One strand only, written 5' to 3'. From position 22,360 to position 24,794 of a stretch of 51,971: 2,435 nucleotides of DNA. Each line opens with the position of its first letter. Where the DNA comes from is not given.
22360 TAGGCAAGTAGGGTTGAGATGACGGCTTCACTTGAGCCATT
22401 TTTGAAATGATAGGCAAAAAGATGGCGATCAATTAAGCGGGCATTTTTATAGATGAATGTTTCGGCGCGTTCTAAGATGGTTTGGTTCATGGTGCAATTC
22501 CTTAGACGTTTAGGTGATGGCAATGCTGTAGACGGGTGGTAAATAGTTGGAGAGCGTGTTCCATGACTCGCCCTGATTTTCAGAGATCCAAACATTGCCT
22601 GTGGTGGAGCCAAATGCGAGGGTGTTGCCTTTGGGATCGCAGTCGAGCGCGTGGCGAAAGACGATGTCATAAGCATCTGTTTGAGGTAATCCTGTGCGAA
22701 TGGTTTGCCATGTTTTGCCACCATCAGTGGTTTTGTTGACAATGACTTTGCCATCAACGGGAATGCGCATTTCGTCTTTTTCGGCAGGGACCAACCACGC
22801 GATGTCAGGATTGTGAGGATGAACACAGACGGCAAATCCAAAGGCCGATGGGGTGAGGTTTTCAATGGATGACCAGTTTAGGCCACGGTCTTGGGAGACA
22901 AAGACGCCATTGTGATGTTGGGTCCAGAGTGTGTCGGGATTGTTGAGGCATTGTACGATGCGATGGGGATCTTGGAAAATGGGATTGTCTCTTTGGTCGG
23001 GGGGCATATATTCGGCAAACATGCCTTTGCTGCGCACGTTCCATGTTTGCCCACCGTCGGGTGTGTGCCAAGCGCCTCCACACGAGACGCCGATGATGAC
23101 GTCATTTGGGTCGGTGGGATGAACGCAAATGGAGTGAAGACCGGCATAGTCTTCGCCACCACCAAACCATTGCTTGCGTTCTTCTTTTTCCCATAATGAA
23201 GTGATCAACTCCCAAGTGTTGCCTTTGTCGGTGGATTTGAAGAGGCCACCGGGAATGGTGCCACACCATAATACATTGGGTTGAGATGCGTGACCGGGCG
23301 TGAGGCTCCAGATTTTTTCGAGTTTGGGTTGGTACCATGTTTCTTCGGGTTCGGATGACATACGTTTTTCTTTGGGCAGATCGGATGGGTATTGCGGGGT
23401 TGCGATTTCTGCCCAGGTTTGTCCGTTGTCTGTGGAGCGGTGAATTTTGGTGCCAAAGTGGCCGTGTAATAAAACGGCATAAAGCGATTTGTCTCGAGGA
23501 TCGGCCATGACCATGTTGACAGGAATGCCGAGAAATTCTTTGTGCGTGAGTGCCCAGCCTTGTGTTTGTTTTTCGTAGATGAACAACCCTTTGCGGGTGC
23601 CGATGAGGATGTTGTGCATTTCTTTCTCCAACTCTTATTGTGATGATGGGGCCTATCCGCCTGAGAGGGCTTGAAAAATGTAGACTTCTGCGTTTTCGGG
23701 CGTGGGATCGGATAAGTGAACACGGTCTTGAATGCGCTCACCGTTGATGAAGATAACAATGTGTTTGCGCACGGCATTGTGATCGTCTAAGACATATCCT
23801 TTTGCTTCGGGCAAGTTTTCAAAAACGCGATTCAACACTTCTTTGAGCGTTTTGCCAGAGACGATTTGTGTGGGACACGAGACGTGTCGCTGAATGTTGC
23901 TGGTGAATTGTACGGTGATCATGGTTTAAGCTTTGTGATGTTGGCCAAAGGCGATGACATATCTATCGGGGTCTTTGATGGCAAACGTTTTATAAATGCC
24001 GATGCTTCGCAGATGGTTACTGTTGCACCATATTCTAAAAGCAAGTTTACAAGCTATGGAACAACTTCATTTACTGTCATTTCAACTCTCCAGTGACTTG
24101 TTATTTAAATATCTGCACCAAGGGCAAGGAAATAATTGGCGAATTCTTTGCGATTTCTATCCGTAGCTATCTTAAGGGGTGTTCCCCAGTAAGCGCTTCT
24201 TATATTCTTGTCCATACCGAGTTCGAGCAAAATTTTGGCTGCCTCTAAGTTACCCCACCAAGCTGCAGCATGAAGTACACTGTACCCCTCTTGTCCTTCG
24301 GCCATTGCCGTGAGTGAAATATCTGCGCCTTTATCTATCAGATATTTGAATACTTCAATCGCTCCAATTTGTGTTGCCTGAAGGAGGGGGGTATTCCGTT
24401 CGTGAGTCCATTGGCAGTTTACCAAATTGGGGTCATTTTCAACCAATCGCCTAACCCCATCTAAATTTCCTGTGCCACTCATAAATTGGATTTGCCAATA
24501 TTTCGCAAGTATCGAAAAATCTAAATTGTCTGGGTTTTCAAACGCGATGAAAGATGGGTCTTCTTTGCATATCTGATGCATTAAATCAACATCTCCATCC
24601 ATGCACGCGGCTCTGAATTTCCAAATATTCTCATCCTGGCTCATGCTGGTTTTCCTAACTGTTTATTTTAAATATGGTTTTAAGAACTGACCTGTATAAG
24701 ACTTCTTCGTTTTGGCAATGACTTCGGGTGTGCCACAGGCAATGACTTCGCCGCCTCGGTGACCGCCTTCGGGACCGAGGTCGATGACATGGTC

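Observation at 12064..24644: Cluster of ECF sigma factors fused to ankyrin-repeat arrays, with stand-alone ankyrin paralogs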

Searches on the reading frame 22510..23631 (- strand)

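Call 4: search_protein_families(library=pfam, proteins=[window:22510-23631:-], max_evalue=0.01)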
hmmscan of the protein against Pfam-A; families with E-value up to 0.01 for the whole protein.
window:22510-23631:- (373 aa): 7 families
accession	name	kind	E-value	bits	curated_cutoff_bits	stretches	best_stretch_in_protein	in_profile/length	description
PF15902.12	Sortilin-Vps10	-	5.8e-17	62.1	33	2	243-363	3-115/446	Sortilin, neurotensin receptor 3,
PF02012.26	BNR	-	2.6e-09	36.1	27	0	65-74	2-11/12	BNR/Asp-box repeat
PF24316.1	Tli3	-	0.00028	21.6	27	0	58-80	81-104/129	T6SS Tli3 immunity protein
PF13810.12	DUF4185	-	0.0007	19.3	39.5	0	61-82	127-148/309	Domain of unknown function (DUF4185)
PF13088.12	BNR_2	-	0.0016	18.3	31.4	0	233-313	75-155/277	BNR repeat-like domain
PF15899.11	BNR_6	-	0.0039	17.6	27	0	244-256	2-14/14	BNR-Asp box repeat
PF21471.3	Reelin_subrepeat-B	-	0.0055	16.9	27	0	294-326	58-77/127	Reelin subrepeat B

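Call 30: search_protein_families(library=padloc, proteins=[window:22510-23631:-], max_evalue=0.001)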
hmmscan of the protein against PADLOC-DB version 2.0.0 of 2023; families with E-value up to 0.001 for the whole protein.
window:22510-23631:- (373 aa): 0 families

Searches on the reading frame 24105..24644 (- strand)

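Call 4: search_protein_families(library=pfam, proteins=[window:24105-24644:-], max_evalue=0.01)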
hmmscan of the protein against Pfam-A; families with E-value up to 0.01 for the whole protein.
window:24105-24644:- (179 aa): 6 families
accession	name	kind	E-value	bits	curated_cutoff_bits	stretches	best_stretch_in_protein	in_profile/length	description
PF12796.13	Ank_2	-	8.4e-18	65.2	27.3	1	58-149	7-89/90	Ankyrin repeats (3 copies)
PF13637.12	Ank_4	-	1.5e-17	63.7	22.7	3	95-140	9-50/50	Ankyrin repeats (many copies)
PF00023.36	Ank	-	6.1e-15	54.9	21.1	2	120-149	2-31/33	Ankyrin repeat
PF13606.12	Ank_3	-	2.3e-12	46.2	22.3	1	83-110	2-29/30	Ankyrin repeat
PF13857.12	Ank_5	-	1.6e-10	41.5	27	1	116-160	12-56/56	Ankyrin repeats (many copies)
PF24521.3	Ank_KRIT1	-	0.00018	21.7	80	0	68-106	71-108/149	KRIT1 ankyrin-repeats domain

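Call 19: search_protein_families(library=ncbifam, proteins=[window:24105-24644:-], max_evalue=0.001)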
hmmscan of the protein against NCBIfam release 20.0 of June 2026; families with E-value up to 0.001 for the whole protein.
window:24105-24644:- (179 aa): 3 families
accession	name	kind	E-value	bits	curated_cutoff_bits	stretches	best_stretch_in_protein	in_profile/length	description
NF043021.1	T4SS_AnkF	equivalog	3.6e-08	32.2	1000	1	58-119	595-655/917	Dot/Icm T4SS effector AnkF/LegA14/Ceg31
NF043029.1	T4SS_AnkY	equivalog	3.5e-05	22.5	600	0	120-178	458-516/543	Dot/Icm T4SS effector AnkY/LegA9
NF043028.1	T4SS_AnkX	equivalog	7.1e-05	21.1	1400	1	75-128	574-623/938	Dot/Icm T4SS effector AnkN/AnkX/LegA8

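Call 30: search_protein_families(library=padloc, proteins=[window:24105-24644:-], max_evalue=0.001)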
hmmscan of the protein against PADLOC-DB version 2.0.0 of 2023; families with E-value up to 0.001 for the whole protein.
window:24105-24644:- (179 aa): 2 families
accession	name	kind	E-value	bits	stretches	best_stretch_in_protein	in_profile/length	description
PDLC04783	PDC-M72A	-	5.1e-10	37.2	1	54-178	201-321/392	-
PDLC02908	Ankyrin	-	4.6e-05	19.8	1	61-161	715-810/880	-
